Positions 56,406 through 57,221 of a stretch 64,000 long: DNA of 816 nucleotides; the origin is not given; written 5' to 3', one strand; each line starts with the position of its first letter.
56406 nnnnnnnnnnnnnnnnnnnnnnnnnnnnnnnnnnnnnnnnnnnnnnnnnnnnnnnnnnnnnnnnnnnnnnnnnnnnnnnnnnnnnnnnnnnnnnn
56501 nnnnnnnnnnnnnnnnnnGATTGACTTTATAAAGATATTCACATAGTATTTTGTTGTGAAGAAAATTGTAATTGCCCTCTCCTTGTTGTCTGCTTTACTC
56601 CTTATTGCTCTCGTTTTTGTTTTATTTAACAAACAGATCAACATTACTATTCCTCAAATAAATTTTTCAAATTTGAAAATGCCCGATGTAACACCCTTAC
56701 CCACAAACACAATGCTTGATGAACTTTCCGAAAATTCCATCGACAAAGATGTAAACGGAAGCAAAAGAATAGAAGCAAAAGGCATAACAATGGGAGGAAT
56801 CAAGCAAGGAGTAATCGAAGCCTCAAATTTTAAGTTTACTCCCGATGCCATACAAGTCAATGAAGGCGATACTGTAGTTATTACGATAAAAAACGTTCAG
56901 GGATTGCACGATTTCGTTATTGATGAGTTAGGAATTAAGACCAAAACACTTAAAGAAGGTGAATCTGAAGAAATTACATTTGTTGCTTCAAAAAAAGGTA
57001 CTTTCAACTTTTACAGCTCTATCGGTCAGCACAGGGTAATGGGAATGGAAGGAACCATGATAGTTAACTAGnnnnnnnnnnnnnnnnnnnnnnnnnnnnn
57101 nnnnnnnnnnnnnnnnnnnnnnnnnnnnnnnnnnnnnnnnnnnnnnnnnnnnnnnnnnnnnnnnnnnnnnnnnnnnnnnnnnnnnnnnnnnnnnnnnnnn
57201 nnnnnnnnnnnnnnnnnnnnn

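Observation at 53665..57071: Flavinylation-based extracytosolic electron-transfer module ending in a cysteine-less cupredoxin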

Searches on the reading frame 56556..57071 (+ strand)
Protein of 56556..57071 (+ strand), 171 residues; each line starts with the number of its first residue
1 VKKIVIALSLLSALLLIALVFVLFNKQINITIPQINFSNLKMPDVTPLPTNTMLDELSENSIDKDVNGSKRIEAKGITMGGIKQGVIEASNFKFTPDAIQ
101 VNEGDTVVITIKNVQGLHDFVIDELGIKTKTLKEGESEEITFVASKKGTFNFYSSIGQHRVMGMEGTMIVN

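Call 3: search_protein_families(library=pfam, proteins=[window:56556-57071:+], max_evalue=0.1)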
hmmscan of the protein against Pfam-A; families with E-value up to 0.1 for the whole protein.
window:56556-57071:+ (171 aa): 5 families
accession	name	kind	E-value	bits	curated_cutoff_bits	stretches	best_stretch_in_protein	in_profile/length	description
PF13473.12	Cupredoxin_1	-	3.3e-10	40.3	27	1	85-170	23-104/104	Cupredoxin-like domain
PF00127.26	Copper-bind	-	7.3e-07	30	21.2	1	87-171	7-99/99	Copper binding proteins, plastocyanin/azurin family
PF07732.21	Cu-oxidase_3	-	3.1e-06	27.7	21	1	88-171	18-115/119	Multicopper oxidase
PF07731.20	Cu-oxidase_2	-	0.0048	17.1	20.4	0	131-170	94-133/137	Multicopper oxidase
PF20980.2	lpg1496_N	-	0.036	14.4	27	1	83-132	52-100/134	lpg1496 N-terminal domain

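Call 4: search_protein_families(library=ncbifam, proteins=[window:56556-57071:+], max_evalue=0.1)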
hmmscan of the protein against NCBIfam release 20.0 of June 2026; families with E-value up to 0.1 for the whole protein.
window:56556-57071:+ (171 aa): 10 families
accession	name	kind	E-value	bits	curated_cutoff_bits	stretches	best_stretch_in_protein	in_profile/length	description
TIGR04246.1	nitrous_NosZ_Gp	equivalog_domain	1.5e-08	33.4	625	1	69-154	475-559/578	Sec-dependent nitrous-oxide reductase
TIGR03096.1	nitroso_cyanin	equivalog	4.9e-08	32.8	142.85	1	80-157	44-121/135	nitrosocyanin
TIGR02656.1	cyanin_plasto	equivalog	7.7e-07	29.5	87.85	1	90-171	10-99/99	plastocyanin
NF052460.1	L-NosZ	equivalog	4.4e-06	25.5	700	1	76-155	370-462/480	clade III lactonase-type nitrous-oxide reductase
TIGR04244.1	nitrous_NosZ_RR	equivalog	1.2e-05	24.1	625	1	87-170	539-626/627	TAT-dependent nitrous-oxide reductase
NF051440.1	CuResCopIPSEAE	equivalog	0.00019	21.2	280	1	87-128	45-87/180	copper-resistant cuproprotein CopI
TIGR03102.1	halo_cynanin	subfamily_domain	0.00031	20.8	93.8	1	83-170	27-114/115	halocyanin domain-containing protein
TIGR03388.1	ascorbase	equivalog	0.00067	18.4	614.8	1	86-171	21-120/542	L-ascorbate oxidase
TIGR02866.1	CoxB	equivalog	0.031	13.8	147.7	1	97-153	118-173/202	cytochrome c oxidase subunit II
TIGR02375.1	pseudoazurin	equivalog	0.05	13.3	109.85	1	93-170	11-86/116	pseudoazurin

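Call 5: find_homologous_proteins(query=window:56556-57068:+, max_evalue=0.001)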
Query window:56556-57068:+ (171 aa): 40 proteins with E <= 0.001 among 286 candidates.
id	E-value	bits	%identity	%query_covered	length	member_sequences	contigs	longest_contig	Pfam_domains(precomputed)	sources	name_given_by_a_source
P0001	1.0e-76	274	100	76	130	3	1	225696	PF00127.27,PF13473.13,PF07732.22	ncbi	-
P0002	2.0e-74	267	74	100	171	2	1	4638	PF00127.27,PF13473.13,PF07732.22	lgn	-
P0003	3.2e-70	253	68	100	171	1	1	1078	PF00127.27,PF13473.13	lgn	-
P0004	1.6e-64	234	62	100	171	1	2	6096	PF13473.13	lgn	-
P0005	1.1e-63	232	63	100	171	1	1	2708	PF00127.27,PF13473.13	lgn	-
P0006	4.4e-62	226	66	100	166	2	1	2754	PF00127.27,PF13473.13,PF07732.22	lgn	-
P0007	2.7e-58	214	58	100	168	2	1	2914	PF00127.27,PF13473.13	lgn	-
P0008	8.4e-56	206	65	82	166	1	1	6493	PF00127.27,PF13473.13,PF07732.22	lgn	-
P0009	1.3e-52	196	61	89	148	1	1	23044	PF00127.27,PF13473.13,PF07732.22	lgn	-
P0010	2.6e-44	169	51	100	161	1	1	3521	PF00127.27,PF13473.13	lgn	-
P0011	1.9e-43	166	61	73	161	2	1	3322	PF00127.27,PF13473.13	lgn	-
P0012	1.6e-40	156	52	100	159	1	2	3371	PF00127.27,PF13473.13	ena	-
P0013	1.4e-39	153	50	92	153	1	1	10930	PF00127.27,PF13473.13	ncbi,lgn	-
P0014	1.7e-39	153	50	100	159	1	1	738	PF00127.27,PF13473.13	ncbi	-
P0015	7.3e-31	125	55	73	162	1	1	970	PF00127.27,PF13473.13,PF07732.22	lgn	-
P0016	3.7e-28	116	54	73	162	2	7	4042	PF00127.27,PF13473.13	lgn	-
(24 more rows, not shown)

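Call 10: find_related_loci(query=A1, collection=genome_contigs, flank=6000)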
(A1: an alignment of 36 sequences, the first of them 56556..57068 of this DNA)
Query A1 (171 aa) in genome_contigs; peptide patterns used: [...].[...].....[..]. (x = any residue, [..] = any of these).
163 stretches matched a pattern; 143 encode a relative of the query (tblastn E <= 1e-3); the best 80 are kept; 80 distinct loci.
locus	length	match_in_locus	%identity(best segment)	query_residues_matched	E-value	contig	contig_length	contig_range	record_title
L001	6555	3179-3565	54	43-171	8e-44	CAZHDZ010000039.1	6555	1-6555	MAG TPA_asm: uncultured Gammaproteobacteria bacterium isolate SRP286056_co1_222 genome assembly, contig: NODE_16424_leng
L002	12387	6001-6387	55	43-171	1e-43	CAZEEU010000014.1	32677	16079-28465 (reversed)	MAG TPA_asm: uncultured Gammaproteobacteria bacterium isolate SRP286056_co1_676 genome assembly, contig: NODE_1477_lengt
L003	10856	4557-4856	56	72-171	7e-35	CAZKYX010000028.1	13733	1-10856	MAG TPA_asm: uncultured Gammaproteobacteria bacterium isolate SRP286056_co1_17 genome assembly, contig: NODE_5616_length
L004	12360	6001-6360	51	45-171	2e-34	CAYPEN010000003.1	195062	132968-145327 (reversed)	MAG TPA_asm: uncultured Gammaproteobacteria bacterium isolate SRP263991_co5_217 genome assembly, contig: NODE_108_length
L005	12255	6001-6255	60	87-171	1e-32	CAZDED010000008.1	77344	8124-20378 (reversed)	MAG TPA_asm: uncultured Gammaproteobacteria bacterium isolate SRP278252_co2_138 genome assembly, contig: NODE_482_length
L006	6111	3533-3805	57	80-170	1e-31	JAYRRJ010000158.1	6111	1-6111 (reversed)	MAG: Candidatus Levyibacteriota bacterium isolate XM1_ASGE3bin.27 k141_998717, whole genome shotgun sequence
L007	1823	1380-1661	53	78-171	1e-30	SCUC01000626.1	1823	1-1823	MAG: Bacteroidetes bacterium isolate FW602_bin.19 FW602_bin.19-117928, whole genome shotgun sequence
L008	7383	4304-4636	43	49-170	1e-30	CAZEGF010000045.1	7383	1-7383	MAG TPA_asm: uncultured Gammaproteobacteria bacterium isolate SRP135725_co2_582 genome assembly, contig: k141_1423954, w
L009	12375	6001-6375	42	46-170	4e-28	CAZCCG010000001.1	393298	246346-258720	MAG TPA_asm: uncultured Gammaproteobacteria bacterium isolate SRP200132_co1_33 genome assembly, contig: NODE_10_length_3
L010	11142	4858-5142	51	77-170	1e-27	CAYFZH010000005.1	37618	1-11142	MAG TPA_asm: uncultured Candidatus Saccharibacteria bacterium isolate ERP113451_co1_12 genome assembly, contig: NODE_118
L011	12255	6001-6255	52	86-170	3e-26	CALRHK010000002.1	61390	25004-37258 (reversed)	MAG: Candidatus Nomurabacteria bacterium isolate Ike-200m-38 genome assembly, contig: Ike-200-c221, whole genome shotgun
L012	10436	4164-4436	48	81-171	6e-26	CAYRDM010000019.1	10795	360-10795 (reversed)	MAG TPA_asm: uncultured Candidatus Saccharibacteria bacterium isolate SRP193066_co2_445 genome assembly, contig: NODE_31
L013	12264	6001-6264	49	83-170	8e-24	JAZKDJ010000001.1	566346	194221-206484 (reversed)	MAG: Patescibacteria group bacterium isolate DC_HB_01_SPN181219-bin044_1 DCHB01SPN_B044_1_000000000001, whole genome sho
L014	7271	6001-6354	45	58-171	6e-25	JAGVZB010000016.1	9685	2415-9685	Candidatus Woesearchaeota archaeon isolate RIFCSPHIGHO2_01_FULL_34_12 rifcsphigho2_01_scaffold_19359, whole genome shotg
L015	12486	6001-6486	34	2-170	5e-24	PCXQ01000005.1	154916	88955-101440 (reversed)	MAG: Candidatus Yanofskybacteria bacterium CG10_big_fil_rev_8_21_14_0_10_36_16 CG10_8_21_14_0.10_scaffold_143_c, whole g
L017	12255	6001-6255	49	87-171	1e-23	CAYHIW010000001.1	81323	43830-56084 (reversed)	MAG TPA_asm: uncultured Gammaproteobacteria bacterium isolate ERP119705_co13_443 genome assembly, contig: NODE_339_lengt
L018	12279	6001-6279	47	80-170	1e-23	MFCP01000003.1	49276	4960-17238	MAG: Candidatus Daviesbacteria bacterium RIFCSPHIGHO2_01_FULL_40_11 rifcsphigho2_01_scaffold_11540, whole genome shotgun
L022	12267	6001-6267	47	82-170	3e-23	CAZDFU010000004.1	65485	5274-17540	MAG TPA_asm: uncultured Gammaproteobacteria bacterium isolate binchicken_co251_985 genome assembly, contig: NODE_623_len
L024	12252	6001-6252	46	87-170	6e-23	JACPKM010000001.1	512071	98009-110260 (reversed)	MAG: Candidatus Daviesbacteria bacterium isolate NC_groundwater_494_Ag_S-0.1um_37_28 S35_SO-1_scaffold_33038, whole geno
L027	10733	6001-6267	42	82-170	9e-23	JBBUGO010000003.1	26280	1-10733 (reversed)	MAG: Patescibacteria group bacterium isolate H43-bin064_1 H43_bin064_1_000000000003, whole genome shotgun sequence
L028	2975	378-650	44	80-170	1e-22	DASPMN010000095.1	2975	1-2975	MAG TPA_asm: Candidatus Paceibacterota bacterium isolate SMAG_U12093 k141_205226, whole genome shotgun sequence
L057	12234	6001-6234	42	93-170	3e-18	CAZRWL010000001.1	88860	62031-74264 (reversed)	MAG TPA_asm: uncultured Gammaproteobacteria bacterium isolate SRP269290_co1_1073 genome assembly, contig: NODE_224_lengt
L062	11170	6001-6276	42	83-170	1e-17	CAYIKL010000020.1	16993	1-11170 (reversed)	MAG TPA_asm: uncultured Methanosarcinales archaeon isolate ERP119705_co24_1021 genome assembly, contig: NODE_3975_length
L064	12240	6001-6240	43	91-170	1e-17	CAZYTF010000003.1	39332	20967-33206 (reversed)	MAG TPA_asm: uncultured Candidatus Saccharibacteria bacterium isolate binchicken_co47_12 genome assembly, contig: NODE_6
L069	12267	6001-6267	46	81-170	1e-15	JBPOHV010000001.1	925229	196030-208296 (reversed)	MAG: candidate division WWE3 bacterium isolate MAG_289 c_000000385610, whole genome shotgun sequence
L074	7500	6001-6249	45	89-171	1e-14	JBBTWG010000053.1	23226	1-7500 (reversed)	MAG: Patescibacteria group bacterium isolate H41-bin255_1 H41_bin255_1_000000000053, whole genome shotgun sequence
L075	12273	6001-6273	45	80-170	2e-14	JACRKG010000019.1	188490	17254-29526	MAG: Candidatus Woesearchaeota archaeon isolate NC_groundwater_1849_Pr3_B-0.1um_32_19 SR-2_scaffold_141_744554, whole ge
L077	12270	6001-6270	40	82-171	1e-13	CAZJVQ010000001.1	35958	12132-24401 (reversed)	MAG TPA_asm: Candidatus Woesearchaeota archaeon isolate binchicken_co136_21 genome assembly, contig: NODE_532_length_359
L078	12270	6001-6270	40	81-170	1e-13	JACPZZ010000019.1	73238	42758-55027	MAG: Candidatus Aenigmatarchaeota archaeon isolate NC_groundwater_903_Pr1_S-0.2um_45_27 Montesol18-Sp2_coassembly_scaffo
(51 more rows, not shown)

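Call 13: find_encoding_contigs(protein=P0001, flank=6000, max_places=2)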
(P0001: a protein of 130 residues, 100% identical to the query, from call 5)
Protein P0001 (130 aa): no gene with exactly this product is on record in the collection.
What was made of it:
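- Tried and rejected: Exact look-up of the NCBI 130-aa version of g4 (P0001): not on record (call 13).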

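Call 14: find_encoding_contigs(protein=P0009, flank=8000, max_places=2)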
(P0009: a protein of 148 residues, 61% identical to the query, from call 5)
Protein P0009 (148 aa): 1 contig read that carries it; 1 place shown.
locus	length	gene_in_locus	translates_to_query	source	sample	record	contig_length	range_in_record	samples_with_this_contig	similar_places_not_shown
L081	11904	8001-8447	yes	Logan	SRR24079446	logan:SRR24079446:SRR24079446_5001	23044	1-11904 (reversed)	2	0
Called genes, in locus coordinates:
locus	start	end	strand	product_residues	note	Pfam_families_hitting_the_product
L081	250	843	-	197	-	PF13489:Methyltransf_23, PF07021:MetW, PF13847:Methyltransf_31, PF08241:Methyltransf_11, PF08242:Methyltransf_12, PF13649:Methyltransf_25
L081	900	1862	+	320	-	PF00768:Peptidase_S11, PF13354:Beta-lactamase2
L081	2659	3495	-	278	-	PF20434:BD-FAE (faint), PF00561:Abhydrolase_1, PF02129:Peptidase_S15 (weak), PF12146:Hydrolase_4, PF12697:Abhydrolase_6, PF00326:Peptidase_S9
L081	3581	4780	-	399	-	PF05496:RuvB_N, PF13604:AAA_30 (faint), PF00004:AAA, PF07728:AAA_5 (faint), PF16193:AAA_assoc_2, PF12002:MgsA_C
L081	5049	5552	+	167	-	-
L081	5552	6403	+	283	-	PF02424:ApbE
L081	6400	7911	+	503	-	PF03116:NQR2_RnfD_RnfE (faint), PF00175:NAD_binding_1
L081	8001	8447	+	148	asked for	PF07732:Cu-oxidase_3 (faint), PF13473:Cupredoxin_1, PF00127:Copper-bind (weak)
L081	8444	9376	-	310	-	PF00413:Peptidase_M10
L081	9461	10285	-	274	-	PF02535:Zip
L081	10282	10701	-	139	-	PF01475:FUR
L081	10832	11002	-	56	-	-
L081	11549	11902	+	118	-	?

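Call 15: find_encoding_contigs(protein=P0004, flank=8000, max_places=2)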
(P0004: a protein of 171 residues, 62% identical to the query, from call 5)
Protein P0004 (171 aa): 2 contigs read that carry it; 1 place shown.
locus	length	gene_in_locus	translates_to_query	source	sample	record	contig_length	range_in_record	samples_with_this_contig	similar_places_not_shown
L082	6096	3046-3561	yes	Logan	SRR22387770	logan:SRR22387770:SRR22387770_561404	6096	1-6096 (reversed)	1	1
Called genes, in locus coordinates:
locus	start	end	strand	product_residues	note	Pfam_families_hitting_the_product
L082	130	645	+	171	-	-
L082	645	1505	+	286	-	PF02424:ApbE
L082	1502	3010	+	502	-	PF00175:NAD_binding_1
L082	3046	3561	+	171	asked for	PF13473:Cupredoxin_1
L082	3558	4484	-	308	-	PF00413:Peptidase_M10, PF13583:Reprolysin_4 (faint)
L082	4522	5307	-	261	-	PF02535:Zip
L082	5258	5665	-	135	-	PF01475:FUR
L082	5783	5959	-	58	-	-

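Call 16: find_encoding_contigs(protein=P0002, flank=8000, max_places=2)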
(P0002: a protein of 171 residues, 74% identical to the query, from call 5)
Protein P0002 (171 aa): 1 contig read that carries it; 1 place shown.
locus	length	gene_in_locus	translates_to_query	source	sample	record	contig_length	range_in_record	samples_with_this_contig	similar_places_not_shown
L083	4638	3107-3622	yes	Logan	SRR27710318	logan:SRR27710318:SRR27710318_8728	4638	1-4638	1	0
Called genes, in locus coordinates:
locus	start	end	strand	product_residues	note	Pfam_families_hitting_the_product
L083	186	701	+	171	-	-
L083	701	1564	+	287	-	PF02424:ApbE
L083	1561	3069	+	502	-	PF03116:NQR2_RnfD_RnfE (faint), PF00175:NAD_binding_1, PF08030:NAD_binding_6 (faint)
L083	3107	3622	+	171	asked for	PF07732:Cu-oxidase_3 (faint), PF00127:Copper-bind, PF13473:Cupredoxin_1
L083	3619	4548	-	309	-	PF00413:Peptidase_M10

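Call 19: search_protein_families(library=pfam, proteins=[L015:6482-7813:+, L012:4451-5764:+, L028:674-1990:+, L022:9666-10379:+, L024:546-1352:-, L078:9139-9930:-, L064:8237-8911:+, L027:9661-10443:+, L015:3644-4372:+, L017:6248-6949:+], max_evalue=0.01)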
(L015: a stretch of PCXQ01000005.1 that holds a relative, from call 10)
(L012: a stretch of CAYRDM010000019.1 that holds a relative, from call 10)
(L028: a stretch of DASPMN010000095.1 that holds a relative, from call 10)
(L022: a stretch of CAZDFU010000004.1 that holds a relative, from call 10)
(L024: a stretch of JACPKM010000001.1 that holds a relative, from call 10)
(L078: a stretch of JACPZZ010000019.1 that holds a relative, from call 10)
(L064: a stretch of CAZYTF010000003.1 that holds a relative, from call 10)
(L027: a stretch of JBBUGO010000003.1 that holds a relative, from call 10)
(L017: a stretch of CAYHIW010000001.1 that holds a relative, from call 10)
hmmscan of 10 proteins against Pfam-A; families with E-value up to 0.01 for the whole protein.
L015:6482-7813:+ (443 aa): 6 families
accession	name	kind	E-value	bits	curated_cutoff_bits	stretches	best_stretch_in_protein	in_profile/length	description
PF00175.26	NAD_binding_1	-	3.6e-24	85.9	22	1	322-422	1-108/109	Oxidoreductase NAD-binding domain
PF01794.25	Ferric_reduct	-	1.9e-13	50.9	28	1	51-169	1-120/121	Ferric reductase like transmembrane component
PF08022.18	FAD_binding_8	-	1.7e-11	44.6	22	1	237-308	22-106/109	FAD-binding domain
PF08030.17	NAD_binding_6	-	6.7e-05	23.4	22.2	1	319-369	3-64/156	Ferric reductase NAD binding domain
PF00970.30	FAD_binding_6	-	0.0013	19.4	21.1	1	241-310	26-97/99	Oxidoreductase FAD-binding domain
PF22290.1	DmmA-like_N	-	0.0018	19.1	33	0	320-366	21-66/124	Dimethylamine monooxygenase subunit DmmA-like, N-terminal domain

L012:4451-5764:+ (437 aa): 5 families
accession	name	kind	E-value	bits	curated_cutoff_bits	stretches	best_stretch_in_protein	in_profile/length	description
PF01794.25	Ferric_reduct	-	9.2e-17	61.7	28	1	49-171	1-120/121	Ferric reductase like transmembrane component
PF00175.26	NAD_binding_1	-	7.8e-14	52.7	22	1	323-415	1-107/109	Oxidoreductase NAD-binding domain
PF08022.18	FAD_binding_8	-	4.7e-10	40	22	1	223-296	8-81/109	FAD-binding domain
PF08030.17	NAD_binding_6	-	1.1e-05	26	22.2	1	320-363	3-53/156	Ferric reductase NAD binding domain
PF00970.30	FAD_binding_6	-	0.00042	21.1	21.1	1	240-311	24-97/99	Oxidoreductase FAD-binding domain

L028:674-1990:+ (438 aa): 4 families
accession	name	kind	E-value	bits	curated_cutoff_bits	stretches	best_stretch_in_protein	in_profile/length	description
PF00175.26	NAD_binding_1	-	1.3e-22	80.9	22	1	318-416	1-106/109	Oxidoreductase NAD-binding domain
PF01794.25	Ferric_reduct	-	1.6e-16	60.9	28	1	43-164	1-119/121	Ferric reductase like transmembrane component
PF08022.18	FAD_binding_8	-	4.1e-12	46.6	22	1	234-305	22-107/109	FAD-binding domain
PF08030.17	NAD_binding_6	-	0.0015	19.1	22.2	1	315-340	3-28/156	Ferric reductase NAD binding domain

L022:9666-10379:+ (237 aa): 1 family
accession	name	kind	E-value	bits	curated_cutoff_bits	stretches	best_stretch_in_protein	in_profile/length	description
PF03116.20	NQR2_RnfD_RnfE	-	0.00051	20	27.7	1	7-226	15-230/296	NQR2, RnfD, RnfE family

L024:546-1352:- (268 aa): 1 family
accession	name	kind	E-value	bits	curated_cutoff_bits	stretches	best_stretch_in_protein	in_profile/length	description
PF03116.20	NQR2_RnfD_RnfE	-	4.5e-07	30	27.7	1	14-257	17-278/296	NQR2, RnfD, RnfE family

L078:9139-9930:- (263 aa): 1 family
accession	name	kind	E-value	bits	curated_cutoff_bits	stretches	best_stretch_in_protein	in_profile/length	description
PF03116.20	NQR2_RnfD_RnfE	-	1.5e-20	74.2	27.7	2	140-262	168-290/296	NQR2, RnfD, RnfE family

L064:8237-8911:+ (224 aa): 3 families
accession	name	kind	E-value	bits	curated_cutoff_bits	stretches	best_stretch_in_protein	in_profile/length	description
PF13462.12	Thioredoxin_4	-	8.7e-23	81.8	23.2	1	46-201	12-164/165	Thioredoxin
PF01323.26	DSBA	-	1.2e-16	61.5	25.6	2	99-186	88-175/191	DSBA-like thioredoxin domain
PF13743.12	Thioredoxin_5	-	0.00015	22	27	1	99-182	80-162/186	Thioredoxin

L027:9661-10443:+ (260 aa): 0 families

L015:3644-4372:+ (242 aa): 14 families
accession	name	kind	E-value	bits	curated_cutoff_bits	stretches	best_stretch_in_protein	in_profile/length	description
PF00005.33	ABC_tran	-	1.2e-34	120.2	25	1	26-174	1-136/137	ABC transporter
PF13304.12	AAA_21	-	3.8e-08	34.2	27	1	38-85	1-51/304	AAA domain, putative AbiEii toxin, Type IV TA system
PF02463.25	SMC_N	-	1.4e-07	31.6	40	1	36-218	24-210/220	RecF/RecN/SMC N terminal domain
PF20720.3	nSTAND3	-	7.5e-05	22.9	27.2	1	21-56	2-37/155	Novel STAND NTPase 3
PF13555.12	AAA_29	-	0.00017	21.7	27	1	29-53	15-39/61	P-loop containing region of AAA domain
PF13481.12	AAA_25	-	0.0014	18.7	27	0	33-56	30-53/195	AAA domain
PF13558.12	SbcC_Walker_B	-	0.0017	19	27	0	134-190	20-89/90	SbcC/RAD50-like, Walker B motif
PF03193.22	RsgA_GTPase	-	0.0037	17.5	30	1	30-67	101-138/174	RsgA GTPase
PF20703.3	nSTAND1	-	0.0045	17.1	27.1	1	32-54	29-51/379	Novel STAND NTPase 1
PF13238.12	AAA_18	-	0.005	17.7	29.4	0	39-117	1-88/128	AAA domain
PF13191.12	AAA_16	-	0.006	17.5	32.6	1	36-62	24-51/167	AAA ATPase domain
PF01637.24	ATPase_2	-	0.0073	16.6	33.2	0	36-147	20-79/225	ATPase domain predominantly from Archaea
PF13166.12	AAA_13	-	0.009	15.2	36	0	160-212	522-576/713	AAA domain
PF13401.12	AAA_22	-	0.0093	16.7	27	0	36-58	5-27/130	AAA domain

L017:6248-6949:+ (233 aa): 2 families
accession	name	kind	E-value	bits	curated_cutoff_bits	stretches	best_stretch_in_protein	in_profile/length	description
PF02777.23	Sod_Fe_C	-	6.9e-25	87.5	20.9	1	108-208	1-102/102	Iron/manganese superoxide dismutases, C-terminal domain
PF00081.27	Sod_Fe_N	-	7.7e-07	29.9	27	1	33-101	18-81/82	Iron/manganese superoxide dismutases, alpha-hairpin domain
